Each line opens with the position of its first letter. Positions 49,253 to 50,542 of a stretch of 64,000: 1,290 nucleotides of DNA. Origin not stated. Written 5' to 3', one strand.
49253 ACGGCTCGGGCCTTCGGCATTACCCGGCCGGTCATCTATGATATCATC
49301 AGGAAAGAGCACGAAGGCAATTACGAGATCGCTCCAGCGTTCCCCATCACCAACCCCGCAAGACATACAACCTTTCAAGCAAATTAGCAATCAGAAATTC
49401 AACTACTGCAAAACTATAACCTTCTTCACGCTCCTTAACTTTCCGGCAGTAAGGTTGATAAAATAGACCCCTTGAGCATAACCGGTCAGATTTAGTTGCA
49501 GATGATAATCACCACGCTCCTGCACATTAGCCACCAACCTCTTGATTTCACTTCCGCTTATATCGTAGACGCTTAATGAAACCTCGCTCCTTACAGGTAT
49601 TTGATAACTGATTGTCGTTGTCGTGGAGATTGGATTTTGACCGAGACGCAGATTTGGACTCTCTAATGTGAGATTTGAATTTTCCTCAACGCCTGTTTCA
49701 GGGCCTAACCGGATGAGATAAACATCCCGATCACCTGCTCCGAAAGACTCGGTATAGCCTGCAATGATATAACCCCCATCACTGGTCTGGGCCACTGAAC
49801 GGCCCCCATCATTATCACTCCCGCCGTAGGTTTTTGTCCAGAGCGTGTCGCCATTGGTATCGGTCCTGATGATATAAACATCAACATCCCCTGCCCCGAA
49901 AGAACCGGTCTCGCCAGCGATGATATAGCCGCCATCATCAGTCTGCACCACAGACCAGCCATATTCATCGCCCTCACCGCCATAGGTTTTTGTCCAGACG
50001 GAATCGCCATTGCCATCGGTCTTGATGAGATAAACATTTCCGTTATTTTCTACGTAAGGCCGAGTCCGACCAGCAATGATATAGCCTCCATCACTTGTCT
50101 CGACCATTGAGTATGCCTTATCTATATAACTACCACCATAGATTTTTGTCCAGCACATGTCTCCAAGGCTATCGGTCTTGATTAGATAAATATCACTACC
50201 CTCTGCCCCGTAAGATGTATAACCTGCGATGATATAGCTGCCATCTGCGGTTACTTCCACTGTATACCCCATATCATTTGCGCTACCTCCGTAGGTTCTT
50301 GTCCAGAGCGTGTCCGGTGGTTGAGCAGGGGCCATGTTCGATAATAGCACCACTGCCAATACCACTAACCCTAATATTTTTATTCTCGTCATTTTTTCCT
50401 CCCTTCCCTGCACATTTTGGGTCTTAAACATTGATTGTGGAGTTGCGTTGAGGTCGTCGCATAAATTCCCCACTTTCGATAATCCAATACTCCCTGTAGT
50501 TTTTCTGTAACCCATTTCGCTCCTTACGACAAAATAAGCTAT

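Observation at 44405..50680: Paralogous T9SS cargo genes with near-identical 3' ends and promoter regions, an intervening IS481-like remnant, and an orphan C-terminal-domain fragment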

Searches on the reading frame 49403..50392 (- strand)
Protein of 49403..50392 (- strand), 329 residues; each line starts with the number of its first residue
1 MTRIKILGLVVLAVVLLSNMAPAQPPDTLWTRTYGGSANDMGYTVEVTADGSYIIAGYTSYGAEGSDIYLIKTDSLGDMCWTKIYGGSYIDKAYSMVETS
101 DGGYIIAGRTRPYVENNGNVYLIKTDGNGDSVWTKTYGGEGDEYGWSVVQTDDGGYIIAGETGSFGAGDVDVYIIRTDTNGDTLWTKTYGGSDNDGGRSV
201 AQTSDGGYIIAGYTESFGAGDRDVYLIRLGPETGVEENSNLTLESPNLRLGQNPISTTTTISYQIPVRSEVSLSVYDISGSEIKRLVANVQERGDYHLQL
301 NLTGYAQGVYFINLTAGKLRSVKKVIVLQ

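Call 10: search_protein_families(library=pfam, proteins=[window:49406-50392:-], max_evalue=0.1)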
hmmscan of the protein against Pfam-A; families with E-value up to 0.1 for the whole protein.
window:49406-50392:- (329 aa): 3 families
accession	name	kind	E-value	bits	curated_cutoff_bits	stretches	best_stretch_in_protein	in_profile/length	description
PF18962.6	Por_Secre_tail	-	2.3e-09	37.8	27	1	253-327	4-75/75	Secretion system C-terminal sorting domain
PF17164.10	DUF5122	-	1.7e-07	31.8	27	0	204-230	2-27/36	Domain of unknown function (DUF5122) beta-propeller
PF13860.13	FlgD_ig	-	0.061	13.7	27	1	269-316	23-75/79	FlgD Ig-like domain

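Call 14: find_encoding_contigs(protein=window:49403-50392:-, flank=10000, max_places=10)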
Protein window:49403-50392:- (329 aa): no gene with exactly this product is on record in the collection.

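Call 19: find_homologous_proteins(query=window:49406-50392:-)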
Query window:49406-50392:- (329 aa): 7999 proteins with E <= 0.001 among 8000 candidates; the best 120 are listed.
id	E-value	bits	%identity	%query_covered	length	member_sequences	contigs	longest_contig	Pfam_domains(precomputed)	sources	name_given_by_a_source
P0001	6.9e-217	737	47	92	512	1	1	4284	PF26094.1,PF17164.11,PF18962.8,PF13860.13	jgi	jgi:hypothetical protein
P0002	1.1e-212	723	100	100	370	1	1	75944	PF17164.11,PF18962.8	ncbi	-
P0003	3.9e-203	692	45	92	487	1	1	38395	-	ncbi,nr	ncbi:MAG: T9SS type A sorting domain-containing protein [bacterium]|nr:T9SS type A sorting domain-co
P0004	5.6e-198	675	57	61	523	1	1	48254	PF26094.1,PF18962.8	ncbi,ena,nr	ncbi:MAG TPA: T9SS type A sorting domain-containing protein [Bacteroidia bacterium]|nr:T9SS type A s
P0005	8.6e-198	674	41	92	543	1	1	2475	PF18962.8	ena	-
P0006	3.1e-196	669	57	61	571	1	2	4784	PF18962.8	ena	-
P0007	2.0e-194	663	45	92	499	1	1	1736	PF18962.8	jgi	jgi:hypothetical protein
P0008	5.5e-193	658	69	92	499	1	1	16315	PF18962.8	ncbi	-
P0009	2.1e-191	653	57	61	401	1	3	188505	-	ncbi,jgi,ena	-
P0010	2.9e-190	649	46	92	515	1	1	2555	PF18962.8,PF13860.13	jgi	jgi:hypothetical protein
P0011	4.7e-190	649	51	87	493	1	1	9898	PF26094.1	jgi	jgi:hypothetical protein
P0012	8.8e-190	648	50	92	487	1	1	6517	PF18962.8,PF13860.13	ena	-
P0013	1.3e-188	644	57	61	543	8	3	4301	PF18962.8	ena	-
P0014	1.5e-188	644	47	92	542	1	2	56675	PF18962.8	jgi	-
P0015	2.8e-188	643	57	68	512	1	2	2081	PF26094.1,PF17164.11,PF18962.8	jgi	-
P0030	1.2e-179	615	65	92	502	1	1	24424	PF17164.11,PF18962.8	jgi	jgi:hypothetical protein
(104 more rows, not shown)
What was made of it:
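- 49403..50392 (-): Gene B: signal peptide, 4 propeller blades and a T9SS type A sorting domain (CTD at 49406-49711). The database entry is P0002 (call 19).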

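Call 20: find_encoding_contigs(protein=P0002, flank=10000, max_places=10)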
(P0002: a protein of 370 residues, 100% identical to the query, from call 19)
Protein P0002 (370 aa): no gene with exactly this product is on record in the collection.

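Call 21: find_encoding_contigs(protein=P0008, flank=10000, max_places=6)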
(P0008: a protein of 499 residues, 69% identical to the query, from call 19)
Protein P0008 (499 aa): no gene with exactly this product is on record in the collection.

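Call 22: find_encoding_contigs(protein=P0030, flank=10000, max_places=6)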
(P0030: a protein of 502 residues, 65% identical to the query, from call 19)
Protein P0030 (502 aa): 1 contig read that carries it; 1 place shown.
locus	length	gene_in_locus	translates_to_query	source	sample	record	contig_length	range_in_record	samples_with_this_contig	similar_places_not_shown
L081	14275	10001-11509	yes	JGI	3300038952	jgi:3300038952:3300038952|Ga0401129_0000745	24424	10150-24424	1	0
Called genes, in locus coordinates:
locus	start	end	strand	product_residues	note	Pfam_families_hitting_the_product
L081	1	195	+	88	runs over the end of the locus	PF05164:ZapA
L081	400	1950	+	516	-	PF12072:RNase_Y_N, PF00013:KH_1 (weak), PF01966:HD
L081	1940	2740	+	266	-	PF00149:Metallophos, PF13277:YmdB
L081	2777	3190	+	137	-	PF00011:HSP20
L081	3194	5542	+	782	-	PF02190:LON_substr_bdg, PF00004:AAA, PF07728:AAA_5 (weak), PF22667:Lon_lid, PF05362:Lon_C, PF13541:ChlI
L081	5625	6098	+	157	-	PF02674:Colicin_V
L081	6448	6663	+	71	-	PF10049:DUF2283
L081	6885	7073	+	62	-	-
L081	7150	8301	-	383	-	PF13458:Peripla_BP_6, PF13433:Peripla_BP_5, PF01094:ANF_receptor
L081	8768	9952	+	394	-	-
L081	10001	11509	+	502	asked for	PF17164:DUF5122 (faint), PF18962:Por_Secre_tail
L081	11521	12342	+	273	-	-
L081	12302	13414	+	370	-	-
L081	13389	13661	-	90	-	-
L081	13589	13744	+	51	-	-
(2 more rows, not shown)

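Call 29: search_protein_families(library=ncbifam, proteins=[window:49406-50392:-], max_evalue=1)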
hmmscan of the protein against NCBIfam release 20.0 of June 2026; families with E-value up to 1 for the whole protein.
window:49406-50392:- (329 aa): 8 families
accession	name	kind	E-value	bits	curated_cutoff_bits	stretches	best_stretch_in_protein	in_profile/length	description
TIGR02608.1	delta_60_rpt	domain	1.6e-11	43.9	76.5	2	195-230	1-35/55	delta-60 repeat domain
TIGR04183.1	Por_Secre_tail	domain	6.3e-09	35.7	23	1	252-327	3-71/72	T9SS type A sorting domain-containing protein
NF047494.1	Lepto_SBBP_lipo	equivalog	9.5e-07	27.8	400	1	44-190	75-239/466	SBBP repeat beta-propeller lipoprotein, LipL53 family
NF052323.1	T9SSA_dep_M6i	equivalog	8e-06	24.1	600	1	253-319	963-1029/1043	T9SS-dependent M6-like inactivated metalloprotease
NF038113.1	T9SSA_dep_M36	equivalog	4.5e-05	21.8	885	1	253-327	798-868/869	T9SS-dependent M36 family metallopeptidase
NF050177.1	TapA_OM_Porphy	equivalog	0.022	13.5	500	1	244-327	467-543/544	TapA/TapC family T9SS-dependent outer membrane protein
NF012158.1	macrolide_MphE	exception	0.081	12.1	640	0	142-190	210-258/294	Mph(E) family macrolide 2'-phosphotransferase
NF033708.1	T9SS_Cterm_ChiA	domain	0.37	10.7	40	0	273-327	4-54/55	T9SS sorting signal type C domain-containing protein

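Call 57: search_protein_families(library=pfam, proteins=[P0001, P0008, P0030], max_evalue=0.01)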
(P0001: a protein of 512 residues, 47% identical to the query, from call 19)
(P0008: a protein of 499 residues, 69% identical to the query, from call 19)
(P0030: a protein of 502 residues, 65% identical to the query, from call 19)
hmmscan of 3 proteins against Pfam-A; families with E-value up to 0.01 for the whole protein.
P0001 (512 aa): 6 families
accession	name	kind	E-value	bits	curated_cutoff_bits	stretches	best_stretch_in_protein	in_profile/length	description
PF17164.10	DUF5122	-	2.7e-11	43.9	27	0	310-340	2-31/36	Domain of unknown function (DUF5122) beta-propeller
PF13860.13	FlgD_ig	-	5.3e-09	36.4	27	1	447-497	23-73/79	FlgD Ig-like domain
PF18962.6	Por_Secre_tail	-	2.9e-05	24.7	27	1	430-510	3-75/75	Secretion system C-terminal sorting domain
PF07706.17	TAT_ubiq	-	0.00059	20.3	23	0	173-184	2-13/40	Aminotransferase ubiquitination site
PF07428.16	Tri3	-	0.0038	16.4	23.5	0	201-231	20-50/416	15-O-acetyltransferase Tri3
PF16741.10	mRNA_decap_C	-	0.0072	16.1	27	0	226-233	14-21/43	mRNA-decapping enzyme C-terminus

P0008 (499 aa): 3 families
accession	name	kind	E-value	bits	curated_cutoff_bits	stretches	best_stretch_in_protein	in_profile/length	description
PF18962.6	Por_Secre_tail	-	6.2e-09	36.5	27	1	423-497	4-75/75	Secretion system C-terminal sorting domain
PF17164.10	DUF5122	-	1.2e-05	25.9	27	0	215-244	2-30/36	Domain of unknown function (DUF5122) beta-propeller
PF13860.13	FlgD_ig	-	0.0067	16.8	27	0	431-472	14-56/79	FlgD Ig-like domain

P0030 (502 aa): 3 families
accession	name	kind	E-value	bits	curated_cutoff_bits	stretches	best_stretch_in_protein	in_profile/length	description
PF18962.6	Por_Secre_tail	-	2.7e-10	40.8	27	1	426-500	4-75/75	Secretion system C-terminal sorting domain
PF17164.10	DUF5122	-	5.6e-09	36.6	27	2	62-92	2-31/36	Domain of unknown function (DUF5122) beta-propeller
PF13860.13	FlgD_ig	-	4.3e-05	23.8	27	1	435-489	15-75/79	FlgD Ig-like domain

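Call 58: search_solved_structures(query=P0030, max_evalue=0.01)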
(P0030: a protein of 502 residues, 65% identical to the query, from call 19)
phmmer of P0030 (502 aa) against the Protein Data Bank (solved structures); distinct sequences matched with E-value up to 0.01: 4.
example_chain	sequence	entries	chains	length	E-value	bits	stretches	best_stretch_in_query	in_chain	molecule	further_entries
7fh8_A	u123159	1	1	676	2.9e-19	72.4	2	77-249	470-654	CylK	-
7fh6_A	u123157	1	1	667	3.8e-19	72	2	76-249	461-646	CylK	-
7fh7_A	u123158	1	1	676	4.9e-19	71.6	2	76-249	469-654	CylK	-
7ron_A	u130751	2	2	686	5.3e-19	71.5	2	76-250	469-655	CylK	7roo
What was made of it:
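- Closest known: SBBP / DUF5122 / delta-60-type beta-propeller repeat proteins. Same: P0030 matches the CylK chain by sequence at E = 3e-19 (call 58).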

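Call 72: predict_structure(alignment_id=A3)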
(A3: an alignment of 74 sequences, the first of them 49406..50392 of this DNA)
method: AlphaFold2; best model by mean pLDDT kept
length: 329 residues; sequences in the alignment: 74
mean_pLDDT: 91.1   pTM: 0.67
mean pLDDT of the five models: 91.1, 90.2, 90.2, 90.1, 89.9
residues with pLDDT >= 90: 256; 70-90: 52; 50-70: 11; < 50: 10
segments of 3 or more residues with pLDDT < 50: 235-244
pLDDT, mean of each block of 10 residues (from residue 1): 83 84 82 92 96 97 87 97 93 98 97 81 98 95 98 97 96 98 95 98 96 95 96 56 66 79 93 97 97 95 93 94 89
secondary structure, 60 per line:
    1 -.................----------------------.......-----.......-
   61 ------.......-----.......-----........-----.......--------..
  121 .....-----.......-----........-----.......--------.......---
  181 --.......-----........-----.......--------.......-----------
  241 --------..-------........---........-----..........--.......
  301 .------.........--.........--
elements in order: H2-18 E41-47 E53-59 E67-73 E79-85 E91-98 E104-110 E119-125 E131-137 E143-150 E156-162 E171-177 E183-189 E195-202 E208-214 E223-229 E258-265 E269-276 E282-291 E294-301 E308-316 E319-327
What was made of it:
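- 49403..50392 (-): The AF2 model has mean pLDDT 91 with about 4 x 4 strands followed by a beta-sandwich (call 72).
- On T9SS type A sorting-domain cargo (genes A and B): The AF2 model has a helix at residues 2-18 (call 72).
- On Seven-bladed SBBP/DUF5122 propeller: The gene B model shows 15 blade strands, and the N-terminal WTRTYGG segment is not modelled as a closing strand (call 72).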

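Call 74: fold_search(model_id=the predicted structure, library=pdb)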
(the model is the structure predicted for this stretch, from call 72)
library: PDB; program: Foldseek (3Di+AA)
matches with E <= 10: 1597; with E <= 0.001: 31
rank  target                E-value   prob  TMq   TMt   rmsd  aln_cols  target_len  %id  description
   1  7ron                  2.1e-12  1.00  0.53  0.28  21.0       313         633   18  Crystal structure of the Friedel-Crafts alkylating enzyme CylK from Cylindospermum licheniforme (released 2022-03-23)
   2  7roo                  5.2e-11  1.00  0.55  0.29  20.7       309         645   18  Crystal structure of Friedel-Crafts alkylating enzyme CylK from Cylindospermum licheniforme with bromide (released 2022-03-23)
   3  7fh6                  1.4e-10  1.00  0.56  0.29  21.0       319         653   18  Friedel-Crafts alkylation enzyme CylK (released 2022-02-16)
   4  7fh8                  1.8e-10  1.00  0.53  0.28  20.4       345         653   16  Friedel-Crafts alkylation enzyme CylK mutant H391A (released 2022-02-16)
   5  7fh7                  3.7e-10  1.00  0.56  0.29  20.9       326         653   17  Friedel-Crafts alkylation enzyme CylK mutant Y37F (released 2022-02-16)
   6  5m11                  5.3e-07  1.00  0.33  0.16  11.9       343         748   12  Structural and functional probing of PorZ, an essential bacterial surface component of the type-IX secretion system of h (released 2016-11-09)
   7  9kf4                  6.2e-06  1.00  0.36  0.27  21.7       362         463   13  Crystal structure of Streptomyces sp. sulfotransferase Cpz4 involved in Caprazamycins Synthesis (released 2025-11-05)
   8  6ugh_B                1.2e-05  1.00  0.31  0.33  21.1       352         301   11  Cryo-EM structure of the apo form of human PRMT5:MEP50 complex at a resolution of 3.4 angstrom (released 2020-12-09)
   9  9kf6                  1.5e-05  1.00  0.30  0.23  24.2       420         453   11  Crystal structure of the reaction intermediate of Streptomyces sp. sulfotransferase Cpz4 involved in caprazamycins synth (released 2025-11-05)
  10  6voa_B                2.7e-05  1.00  0.26  0.17  14.9       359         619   11  Cryo-EM structure of the BBSome-ARL6 complex (released 2020-06-24)
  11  4l9o_A                4.9e-05  1.00  0.31  0.31  22.7       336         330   14  Crystal Structure of the Sec13-Sec16 blade-inserted complex from Pichia pastoris (released 2013-10-02)
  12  8t1y                  5.4e-05  1.00  0.43  0.30  22.7       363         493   13  Crystal Structure of Porphyromonas gingivalis Sialidase (PG_0352) Bound to Neu5Ac2en (DANA) (released 2023-10-04)
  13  8t1z                  6.3e-05  1.00  0.45  0.32  23.3       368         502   13  Crystal Structure of Porphyromonas gingivalis Sialidase (PG_0352) Bound to Neu5Ac (NANA) (released 2023-10-04)
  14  5lki_A                7.7e-05  1.00  0.26  0.08  22.6       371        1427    9  Cryo-EM structure of the Tc toxin TcdA1 in its pore state (released 2016-08-31)
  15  8bbe_E                1.7e-04  1.00  0.30  0.12  15.3       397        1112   10  Structure of the IFT-A complex; IFT-A2 module (released 2022-12-21)
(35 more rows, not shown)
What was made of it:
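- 49403..50392 (-): Best fold matches are the CylK propeller and PorZ (call 74).
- Closest known: SBBP / DUF5122 / delta-60-type beta-propeller repeat proteins. Same: The AF2 model of gene B matches the CylK propeller best by fold (call 74).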
